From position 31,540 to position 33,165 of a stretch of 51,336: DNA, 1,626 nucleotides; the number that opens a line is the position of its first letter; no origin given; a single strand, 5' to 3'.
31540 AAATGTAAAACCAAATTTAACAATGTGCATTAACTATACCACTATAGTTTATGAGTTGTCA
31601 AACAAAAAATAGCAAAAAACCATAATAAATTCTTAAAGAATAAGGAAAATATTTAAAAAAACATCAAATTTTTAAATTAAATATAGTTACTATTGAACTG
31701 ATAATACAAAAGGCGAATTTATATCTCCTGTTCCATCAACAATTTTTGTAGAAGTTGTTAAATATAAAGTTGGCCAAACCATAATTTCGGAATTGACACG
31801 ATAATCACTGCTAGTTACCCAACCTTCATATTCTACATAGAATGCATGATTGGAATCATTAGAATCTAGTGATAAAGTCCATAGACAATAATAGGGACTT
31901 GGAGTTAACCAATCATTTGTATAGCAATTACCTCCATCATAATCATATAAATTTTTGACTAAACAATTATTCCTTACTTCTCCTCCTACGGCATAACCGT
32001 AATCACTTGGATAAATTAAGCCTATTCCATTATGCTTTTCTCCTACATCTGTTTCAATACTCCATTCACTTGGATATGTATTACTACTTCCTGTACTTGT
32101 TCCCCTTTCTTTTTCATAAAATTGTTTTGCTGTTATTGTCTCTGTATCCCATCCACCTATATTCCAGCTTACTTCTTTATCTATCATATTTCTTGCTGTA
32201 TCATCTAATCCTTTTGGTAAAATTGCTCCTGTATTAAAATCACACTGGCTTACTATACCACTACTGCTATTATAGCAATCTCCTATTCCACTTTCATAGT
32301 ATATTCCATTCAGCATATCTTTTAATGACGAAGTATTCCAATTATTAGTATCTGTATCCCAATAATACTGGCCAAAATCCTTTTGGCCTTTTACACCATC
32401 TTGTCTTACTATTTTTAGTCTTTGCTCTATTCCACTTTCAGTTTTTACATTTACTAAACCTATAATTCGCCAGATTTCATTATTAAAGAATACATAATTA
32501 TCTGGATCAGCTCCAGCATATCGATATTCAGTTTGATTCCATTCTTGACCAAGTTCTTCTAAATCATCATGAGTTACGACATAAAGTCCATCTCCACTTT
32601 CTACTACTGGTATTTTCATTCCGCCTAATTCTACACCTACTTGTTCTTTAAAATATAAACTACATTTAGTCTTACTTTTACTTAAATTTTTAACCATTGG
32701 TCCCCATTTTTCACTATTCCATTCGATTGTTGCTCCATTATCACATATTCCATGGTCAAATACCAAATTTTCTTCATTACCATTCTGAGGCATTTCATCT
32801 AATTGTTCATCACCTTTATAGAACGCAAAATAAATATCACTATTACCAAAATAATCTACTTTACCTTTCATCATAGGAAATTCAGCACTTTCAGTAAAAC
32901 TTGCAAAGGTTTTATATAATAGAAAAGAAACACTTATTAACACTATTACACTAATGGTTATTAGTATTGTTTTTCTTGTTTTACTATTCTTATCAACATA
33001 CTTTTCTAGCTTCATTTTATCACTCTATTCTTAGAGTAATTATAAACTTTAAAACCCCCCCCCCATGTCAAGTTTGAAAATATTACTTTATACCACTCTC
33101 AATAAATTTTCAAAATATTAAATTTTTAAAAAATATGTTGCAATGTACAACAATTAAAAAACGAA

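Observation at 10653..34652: Six paralog promoters each carry a G10 homopolymer inside the -35/-10 spacer: a predicted slipped-strand phase-variation switch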

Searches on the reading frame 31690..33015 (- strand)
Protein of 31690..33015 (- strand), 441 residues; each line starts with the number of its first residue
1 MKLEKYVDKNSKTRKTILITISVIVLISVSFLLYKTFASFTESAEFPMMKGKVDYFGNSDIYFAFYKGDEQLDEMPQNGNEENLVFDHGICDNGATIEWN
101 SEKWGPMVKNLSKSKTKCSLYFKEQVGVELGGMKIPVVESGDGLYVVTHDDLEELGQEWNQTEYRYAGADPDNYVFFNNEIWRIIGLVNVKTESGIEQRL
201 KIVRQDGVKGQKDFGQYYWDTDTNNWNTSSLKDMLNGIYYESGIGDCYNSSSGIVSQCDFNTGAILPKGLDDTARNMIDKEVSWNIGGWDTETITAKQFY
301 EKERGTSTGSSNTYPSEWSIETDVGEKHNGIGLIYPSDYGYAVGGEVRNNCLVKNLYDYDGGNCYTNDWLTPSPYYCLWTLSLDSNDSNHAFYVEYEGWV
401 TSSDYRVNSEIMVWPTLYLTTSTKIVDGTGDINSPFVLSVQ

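Call 6: search_protein_families(library=pfam, proteins=[window:31690-33015:-], max_evalue=0.01)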
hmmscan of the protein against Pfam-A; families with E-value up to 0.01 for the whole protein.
window:31690-33015:- (441 aa): 1 family
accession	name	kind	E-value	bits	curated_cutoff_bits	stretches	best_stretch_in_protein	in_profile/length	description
PF16317.11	Glyco_hydro_99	-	0.00082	19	33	1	215-261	250-296/341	Glycosyl hydrolase family 99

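Call 7: search_protein_families(library=ncbifam, proteins=[window:31690-33015:-], max_evalue=0.01)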
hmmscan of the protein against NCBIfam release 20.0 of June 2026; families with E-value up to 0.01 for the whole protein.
window:31690-33015:- (441 aa): 0 families

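Call 9: find_encoding_contigs(protein=window:31690-33015:-, flank=3000, max_places=10)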
Protein window:31690-33015:- (441 aa): 5 contigs read that carry it; 2 places shown.
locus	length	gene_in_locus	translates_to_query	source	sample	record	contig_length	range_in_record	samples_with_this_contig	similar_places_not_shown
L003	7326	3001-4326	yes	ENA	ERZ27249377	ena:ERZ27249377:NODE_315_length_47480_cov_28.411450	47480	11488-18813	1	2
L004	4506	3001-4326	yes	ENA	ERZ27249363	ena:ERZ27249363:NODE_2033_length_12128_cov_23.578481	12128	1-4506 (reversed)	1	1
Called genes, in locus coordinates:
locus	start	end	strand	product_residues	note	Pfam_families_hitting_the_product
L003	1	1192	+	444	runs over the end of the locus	PF14690:Zn_ribbon_ISL3, PF01610:DDE_Tnp_ISL3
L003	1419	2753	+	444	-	-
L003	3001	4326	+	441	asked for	-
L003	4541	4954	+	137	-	PF00164:Ribosom_S12_S23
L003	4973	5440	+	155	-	PF00177:Ribosomal_S7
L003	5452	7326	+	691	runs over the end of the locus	PF00009:GTP_EFTU, PF03144:GTP_EFTU_D2, PF22042:EF-G_D2, PF14492:EFG_III, PF16658:RF3_C, PF03764:EFG_IV, PF00679:EFG_C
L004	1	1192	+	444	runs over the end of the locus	PF14690:Zn_ribbon_ISL3, PF01610:DDE_Tnp_ISL3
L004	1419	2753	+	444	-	-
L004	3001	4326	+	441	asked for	-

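Call 31: find_homologous_proteins(query=window:31690-33015:-, max_evalue=1e-30)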
Query window:31690-33015:- (441 aa): 484 proteins with E <= 1e-30 among 3460 candidates; the best 120 are listed.
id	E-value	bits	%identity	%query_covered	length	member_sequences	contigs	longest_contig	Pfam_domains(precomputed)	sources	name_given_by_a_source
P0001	0.0e+0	1027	100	100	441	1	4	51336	-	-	-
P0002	2.1e-215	734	77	100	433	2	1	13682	-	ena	-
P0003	4.2e-213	727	75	100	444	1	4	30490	-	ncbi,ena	-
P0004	1.0e-212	725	74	100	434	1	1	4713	-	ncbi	-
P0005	5.2e-206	703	73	100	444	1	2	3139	-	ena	-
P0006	5.5e-206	703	72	100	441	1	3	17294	-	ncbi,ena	-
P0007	9.7e-205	699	70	100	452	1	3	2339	-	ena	-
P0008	4.7e-202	690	72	100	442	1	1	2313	-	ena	-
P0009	2.0e-198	678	70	100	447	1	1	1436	-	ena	-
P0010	2.4e-198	678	69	100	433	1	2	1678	-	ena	-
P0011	9.2e-197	673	67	100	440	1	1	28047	-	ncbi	-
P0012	9.2e-192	656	69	100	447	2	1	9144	-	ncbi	-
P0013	5.9e-191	654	67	100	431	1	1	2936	-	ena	-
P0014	5.0e-183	627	65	100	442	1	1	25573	-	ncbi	-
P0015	9.8e-181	620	65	99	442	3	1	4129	-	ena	-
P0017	7.9e-179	614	62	100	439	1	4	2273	-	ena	-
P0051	5.1e-130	453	51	99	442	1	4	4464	-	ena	-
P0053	2.2e-129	451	56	86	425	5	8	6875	-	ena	-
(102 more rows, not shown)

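Call 32: find_encoding_contigs(protein=P0003, flank=5000, max_places=10)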
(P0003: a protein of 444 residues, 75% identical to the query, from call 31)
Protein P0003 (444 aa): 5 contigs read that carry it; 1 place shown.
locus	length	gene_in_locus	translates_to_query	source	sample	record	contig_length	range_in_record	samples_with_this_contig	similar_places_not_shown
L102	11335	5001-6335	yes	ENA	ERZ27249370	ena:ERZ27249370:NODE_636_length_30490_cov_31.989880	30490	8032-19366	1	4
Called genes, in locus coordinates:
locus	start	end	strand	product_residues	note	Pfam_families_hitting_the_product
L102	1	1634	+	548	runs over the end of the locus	-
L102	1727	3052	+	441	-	PF01171:ATP_bind_3, PF11734:TilS_C (weak)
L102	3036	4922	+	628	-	PF06480:FtsH_ext, PF00004:AAA, PF07728:AAA_5 (faint), PF23902:AAA_lid_PRS2_C (faint), PF17862:AAA_lid_3, PF01434:Peptidase_M41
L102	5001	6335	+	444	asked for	-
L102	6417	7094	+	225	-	PF08032:SpoU_sub_bind, PF00588:SpoU_methylase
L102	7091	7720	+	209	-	-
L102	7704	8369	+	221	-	-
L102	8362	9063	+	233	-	-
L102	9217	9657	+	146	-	PF01281:Ribosomal_L9_N, PF03948:Ribosomal_L9_C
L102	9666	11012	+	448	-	PF00772:DnaB, PF03796:DnaB_C, PF13481:AAA_25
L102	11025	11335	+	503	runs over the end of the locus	PF01476:LysM (weak), PF07501:G5, PF01551:Peptidase_M23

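Call 33: find_encoding_contigs(protein=P0006, flank=5000, max_places=10)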
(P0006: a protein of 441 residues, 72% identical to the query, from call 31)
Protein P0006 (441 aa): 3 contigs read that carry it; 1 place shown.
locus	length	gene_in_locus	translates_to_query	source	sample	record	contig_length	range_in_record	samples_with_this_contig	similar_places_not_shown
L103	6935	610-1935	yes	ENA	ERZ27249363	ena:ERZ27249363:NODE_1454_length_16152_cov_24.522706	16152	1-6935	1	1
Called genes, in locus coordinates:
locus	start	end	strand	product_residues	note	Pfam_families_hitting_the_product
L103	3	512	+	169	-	?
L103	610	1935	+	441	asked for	-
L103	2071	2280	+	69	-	-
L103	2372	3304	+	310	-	-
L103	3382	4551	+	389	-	PF01594:AI-2E_transport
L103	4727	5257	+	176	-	PF21448:DNMK (faint)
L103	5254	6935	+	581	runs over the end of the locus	PF01411:tRNA-synt_2c, PF07973:tRNA_SAD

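Call 34: find_encoding_contigs(protein=P0053, flank=5000, max_places=10)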
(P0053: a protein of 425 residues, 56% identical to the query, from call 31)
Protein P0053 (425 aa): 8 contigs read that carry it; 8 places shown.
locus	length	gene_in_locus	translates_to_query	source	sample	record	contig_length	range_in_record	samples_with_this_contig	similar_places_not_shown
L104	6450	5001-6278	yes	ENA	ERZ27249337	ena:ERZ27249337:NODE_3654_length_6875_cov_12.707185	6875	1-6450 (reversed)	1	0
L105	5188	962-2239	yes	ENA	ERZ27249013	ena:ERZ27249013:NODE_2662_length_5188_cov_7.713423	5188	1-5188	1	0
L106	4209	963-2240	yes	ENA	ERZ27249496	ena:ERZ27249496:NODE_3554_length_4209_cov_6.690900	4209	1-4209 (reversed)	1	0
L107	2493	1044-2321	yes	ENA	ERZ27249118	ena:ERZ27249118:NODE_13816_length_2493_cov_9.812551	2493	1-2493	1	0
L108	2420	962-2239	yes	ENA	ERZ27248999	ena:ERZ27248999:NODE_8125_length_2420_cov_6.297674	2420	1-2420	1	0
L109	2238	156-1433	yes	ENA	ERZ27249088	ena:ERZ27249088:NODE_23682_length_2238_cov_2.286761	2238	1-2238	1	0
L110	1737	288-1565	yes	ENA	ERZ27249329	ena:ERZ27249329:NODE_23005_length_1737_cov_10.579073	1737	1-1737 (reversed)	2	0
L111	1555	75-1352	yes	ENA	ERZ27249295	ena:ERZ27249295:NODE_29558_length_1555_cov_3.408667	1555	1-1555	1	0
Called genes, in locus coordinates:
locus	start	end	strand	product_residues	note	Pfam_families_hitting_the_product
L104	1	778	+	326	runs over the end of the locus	PF01807:Zn_ribbon_DnaG, PF13155:Toprim_2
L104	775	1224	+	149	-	-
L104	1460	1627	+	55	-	-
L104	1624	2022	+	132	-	-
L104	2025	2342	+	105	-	-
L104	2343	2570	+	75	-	-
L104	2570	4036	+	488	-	-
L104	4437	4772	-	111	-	-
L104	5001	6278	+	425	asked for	-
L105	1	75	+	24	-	?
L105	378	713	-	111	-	-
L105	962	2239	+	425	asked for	-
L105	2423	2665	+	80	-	-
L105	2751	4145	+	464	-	-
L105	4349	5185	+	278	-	-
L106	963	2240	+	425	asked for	-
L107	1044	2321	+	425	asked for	-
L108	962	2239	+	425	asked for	-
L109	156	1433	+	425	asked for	-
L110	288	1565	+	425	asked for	-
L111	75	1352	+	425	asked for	-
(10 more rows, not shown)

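Call 53: predict_structure(alignment_id=A2)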
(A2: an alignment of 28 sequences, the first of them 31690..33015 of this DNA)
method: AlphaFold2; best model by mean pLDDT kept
length: 441 residues; sequences in the alignment: 28
mean_pLDDT: 84.3   pTM: 0.75
mean pLDDT of the five models: 84.3, 82.8, 82.1, 81.5, 78.1
residues with pLDDT >= 90: 259; 70-90: 112; 50-70: 16; < 50: 54
segments of 3 or more residues with pLDDT < 50: 1-3, 8-58
pLDDT, mean of each block of 10 residues (from residue 1): 50 43 45 37 37 49 88 82 84 85 77 86 82 86 92 86 96 97 98 94 96 93 91 96 86 76 90 97 95 94 88 88 91 98 94 96 94 92 92 95 91 97 93 95 70
secondary structure, 60 per line:
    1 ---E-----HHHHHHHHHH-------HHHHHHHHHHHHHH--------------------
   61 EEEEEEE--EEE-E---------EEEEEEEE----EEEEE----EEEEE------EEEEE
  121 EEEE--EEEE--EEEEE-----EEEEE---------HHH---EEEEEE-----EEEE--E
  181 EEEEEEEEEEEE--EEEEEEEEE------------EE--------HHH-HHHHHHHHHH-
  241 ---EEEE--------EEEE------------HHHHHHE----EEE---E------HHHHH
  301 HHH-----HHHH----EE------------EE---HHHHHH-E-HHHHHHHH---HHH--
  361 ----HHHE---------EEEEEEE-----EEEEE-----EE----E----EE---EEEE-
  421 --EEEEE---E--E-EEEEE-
elements in order: H10-19 H27-40 E61-67 E70-72 E84-91 E96-100 E105-109 E116-124 E127-130 E133-137 E143-147 E163-168 E174-177 E180-192 E195-203 H230-239 E244-247 E256-259 H272-277 E283-285 H296-303 H309-312 H336-341 H345-352 E378-384 E390-394 E416-419 E423-427 E436-440

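Call 55: fold_search(model_id=the predicted structure, library=pdb)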
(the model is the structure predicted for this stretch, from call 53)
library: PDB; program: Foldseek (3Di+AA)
matches with E <= 10: 236; with E <= 0.001: 1
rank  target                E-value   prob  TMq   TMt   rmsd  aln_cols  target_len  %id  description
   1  9qa6                  4.6e-07  1.00  0.32  0.18  10.7       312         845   15  Cryo-EM structure of Thomasclavelia ramosa IgA peptidase (IgAse) active site mutant (S32-N876) (released 2025-06-25)
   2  4eps                  2.4e-01  0.03  0.13  0.11  21.0       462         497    8  Crystal structure of a fimbrial protein (BACOVA_04982) from Bacteroides ovatus ATCC 8483 at 1.85 A resolution (released 2012-06-13)
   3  5zdz_D                3.7e-01  0.02  0.09  0.11  18.7       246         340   14  Hairpin Forming Complex, RAG1/2-Nicked 12RSS/23RSS complex in Ca2+ (released 2018-04-25)
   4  6oes_D                4.1e-01  0.03  0.09  0.11  18.2       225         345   12  Cryo-EM structure of mouse RAG1/2 STC complex (without NBD domain) (released 2020-01-22)
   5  5zdz_B                5.2e-01  0.03  0.09  0.11  14.7       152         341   12  Hairpin Forming Complex, RAG1/2-Nicked 12RSS/23RSS complex in Ca2+ (released 2018-04-25)
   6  6oes_B                7.0e-01  0.02  0.09  0.11  18.2       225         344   12  Cryo-EM structure of mouse RAG1/2 STC complex (without NBD domain) (released 2020-01-22)
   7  6cil_B                7.0e-01  0.02  0.09  0.11  16.8       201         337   11  PRE-REACTION COMPLEX, RAG1(E962Q)/2-INTACT/INTACT 12/23RSS COMPLEX IN MN2+ (released 2018-04-25)
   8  7yl4_B                8.3e-01  0.05  0.10  0.10  15.8       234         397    7  Cell surface protein YwfG protein (apo form) (released 2023-06-07)
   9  4m00_A                8.8e-01  0.02  0.09  0.08  15.6       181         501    9  Crystal structure of the ligand binding region of staphylococcal adhesion SraP (released 2014-06-18)
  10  5ze0_B                9.4e-01  0.02  0.10  0.11  18.1       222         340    9  Hairpin Forming Complex, RAG1/2-Nicked(with Dideoxy) 12RSS/23RSS complex in Mg2+ (released 2018-04-25)
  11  3bow_A                9.9e-01  0.02  0.06  0.04  23.2       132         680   17  Structure of M-calpain in complex with Calpastatin (released 2008-11-25)
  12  1kiu_B                1.3e+00  0.01  0.06  0.08  20.0       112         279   12  FimH adhesin Q133N mutant-FimC chaperone complex with methyl-alpha-D-mannose (released 2002-06-05)
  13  6u11_A                1.4e+00  0.01  0.09  0.11  17.8       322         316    8  Xenopus laevis N-acetylglucosamine-1-phosphodiester alpha-N-acetylglucosaminidase (NAGPA) (C46S C219S C453S C480S C486 (released 2020-02-19)
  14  4w6t                  1.5e+00  0.01  0.04  0.07  19.7       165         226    8  Crystal Structure of Full-Length Split GFP Mutant E115H/T118H With Copper Mediated Crystal Contacts, P 43 21 2 Space Gro (released 2015-02-18)
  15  6cim_D                1.7e+00  0.01  0.09  0.10  14.9       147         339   12  Pre-Reaction Complex, RAG1(E962Q)/2-nicked/intact 12/23RSS complex in Mn2+ (released 2018-04-25)
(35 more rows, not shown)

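Call 56: search_solved_structures(query=A2, max_evalue=1, show_alignments=2)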
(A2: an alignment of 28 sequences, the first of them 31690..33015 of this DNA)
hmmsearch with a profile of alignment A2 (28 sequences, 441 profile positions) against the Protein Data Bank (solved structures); distinct sequences matched with E-value up to 1: 13.
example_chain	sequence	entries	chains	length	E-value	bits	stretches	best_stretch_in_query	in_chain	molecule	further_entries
9ci3_C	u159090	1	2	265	0.0089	18.1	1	119-222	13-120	14-3-3 protein gamma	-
6bzd_A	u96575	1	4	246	0.026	16.6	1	136-222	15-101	14-3-3 protein gamma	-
5d3e_A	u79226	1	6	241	0.057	15.5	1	136-221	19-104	14-3-3 protein gamma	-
4j6s_A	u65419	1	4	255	0.062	15.4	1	136-221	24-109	14-3-3 protein gamma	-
6fel_A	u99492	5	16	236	0.063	15.3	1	136-222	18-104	14-3-3 protein gamma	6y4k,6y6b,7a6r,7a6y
6gkf_A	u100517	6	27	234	0.065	15.3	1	136-221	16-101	14-3-3 protein gamma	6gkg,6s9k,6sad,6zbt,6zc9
4e2e_A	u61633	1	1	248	0.065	15.3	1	136-221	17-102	14-3-3 protein gamma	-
8xi3_F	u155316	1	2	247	0.065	15.3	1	136-221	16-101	14-3-3 protein gamma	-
3uzd_A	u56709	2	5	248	0.066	15.3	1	136-221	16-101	14-3-3 protein gamma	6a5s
2b05_A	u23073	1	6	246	0.067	15.3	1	136-222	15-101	14-3-3 protein gamma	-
4o46_A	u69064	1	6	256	0.068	15.2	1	136-222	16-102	14-3-3 protein gamma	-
6byj_A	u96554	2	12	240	0.074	15.1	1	136-222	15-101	14-3-3 protein gamma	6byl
2btp_A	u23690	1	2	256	0.12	14.5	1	119-203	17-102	14-3-3 PROTEIN TAU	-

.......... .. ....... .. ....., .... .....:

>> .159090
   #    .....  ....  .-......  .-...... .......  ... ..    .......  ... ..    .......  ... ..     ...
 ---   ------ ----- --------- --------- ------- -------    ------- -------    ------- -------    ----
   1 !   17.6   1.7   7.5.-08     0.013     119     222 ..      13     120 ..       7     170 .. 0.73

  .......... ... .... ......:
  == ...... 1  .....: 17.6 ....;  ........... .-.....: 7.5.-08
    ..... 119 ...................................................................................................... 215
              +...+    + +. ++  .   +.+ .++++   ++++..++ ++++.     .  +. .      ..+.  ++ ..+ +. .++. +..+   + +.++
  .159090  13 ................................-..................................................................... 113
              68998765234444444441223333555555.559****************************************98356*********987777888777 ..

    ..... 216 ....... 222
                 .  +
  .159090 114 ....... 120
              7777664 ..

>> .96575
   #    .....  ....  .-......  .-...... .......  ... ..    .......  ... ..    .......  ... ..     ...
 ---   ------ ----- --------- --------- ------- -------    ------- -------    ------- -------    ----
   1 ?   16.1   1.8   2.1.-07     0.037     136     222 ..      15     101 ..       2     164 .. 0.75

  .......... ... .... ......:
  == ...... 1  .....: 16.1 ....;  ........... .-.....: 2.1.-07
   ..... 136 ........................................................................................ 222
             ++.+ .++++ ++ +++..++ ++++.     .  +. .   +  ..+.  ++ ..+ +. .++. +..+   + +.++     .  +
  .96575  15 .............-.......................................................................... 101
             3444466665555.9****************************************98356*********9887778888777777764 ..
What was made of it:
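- Closest known: Thomasclavelia ramosa IgA peptidase. Different: Sequence identity is 15%, and a profile search of PDB sequences found no real match (call 56).
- Tried and rejected: A profile search of PDB sequences gave only spurious 14-3-3 matches (call 56).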

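Call 60: find_encoding_contigs(protein=P0051, flank=1500, max_places=10)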
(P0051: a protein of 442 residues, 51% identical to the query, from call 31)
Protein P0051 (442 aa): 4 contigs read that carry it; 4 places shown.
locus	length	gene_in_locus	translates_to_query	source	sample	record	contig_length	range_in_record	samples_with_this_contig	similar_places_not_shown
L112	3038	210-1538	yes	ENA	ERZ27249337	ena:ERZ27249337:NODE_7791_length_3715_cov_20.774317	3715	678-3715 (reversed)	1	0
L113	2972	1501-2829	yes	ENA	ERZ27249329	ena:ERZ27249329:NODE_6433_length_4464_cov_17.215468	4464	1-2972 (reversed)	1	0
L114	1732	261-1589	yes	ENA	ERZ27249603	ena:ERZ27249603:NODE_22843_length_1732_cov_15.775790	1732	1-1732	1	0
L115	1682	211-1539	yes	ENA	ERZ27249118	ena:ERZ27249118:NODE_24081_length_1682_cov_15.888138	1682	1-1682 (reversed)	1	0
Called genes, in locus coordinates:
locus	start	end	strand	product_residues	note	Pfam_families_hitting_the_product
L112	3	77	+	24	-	?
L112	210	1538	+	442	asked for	-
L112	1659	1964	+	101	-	PF04977:DivIC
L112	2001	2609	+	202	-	PF13173:AAA_14 (weak), PF13401:AAA_22 (faint), PF00004:AAA (weak), PF13238:AAA_18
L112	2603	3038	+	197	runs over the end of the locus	-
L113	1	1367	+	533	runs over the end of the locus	-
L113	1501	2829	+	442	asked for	-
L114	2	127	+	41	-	?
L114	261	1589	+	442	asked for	-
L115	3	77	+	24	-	?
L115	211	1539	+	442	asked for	-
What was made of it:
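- L112, which has G9, has about 21x coverage (call 60).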

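Call 61: find_encoding_contigs(protein=P0017, flank=1500, max_places=10)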
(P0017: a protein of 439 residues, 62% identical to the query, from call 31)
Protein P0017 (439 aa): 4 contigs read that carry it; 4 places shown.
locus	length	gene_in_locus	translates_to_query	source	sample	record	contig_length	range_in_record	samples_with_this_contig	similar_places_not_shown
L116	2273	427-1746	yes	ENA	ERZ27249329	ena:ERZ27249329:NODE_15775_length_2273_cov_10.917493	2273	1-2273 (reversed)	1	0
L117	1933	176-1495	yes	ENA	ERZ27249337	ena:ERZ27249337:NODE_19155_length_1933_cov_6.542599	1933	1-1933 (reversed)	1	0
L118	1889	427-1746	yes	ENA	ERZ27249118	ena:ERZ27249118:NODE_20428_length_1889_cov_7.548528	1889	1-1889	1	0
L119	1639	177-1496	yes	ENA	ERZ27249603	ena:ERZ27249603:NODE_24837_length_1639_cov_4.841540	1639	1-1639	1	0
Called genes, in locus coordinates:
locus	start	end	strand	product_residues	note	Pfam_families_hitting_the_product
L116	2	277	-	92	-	?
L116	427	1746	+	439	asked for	-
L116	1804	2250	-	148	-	PF01610:DDE_Tnp_ISL3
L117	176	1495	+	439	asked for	-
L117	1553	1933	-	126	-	?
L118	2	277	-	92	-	?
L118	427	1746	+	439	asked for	-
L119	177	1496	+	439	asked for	-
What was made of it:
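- Some contigs with G9 have low coverage (calls 34, 61).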
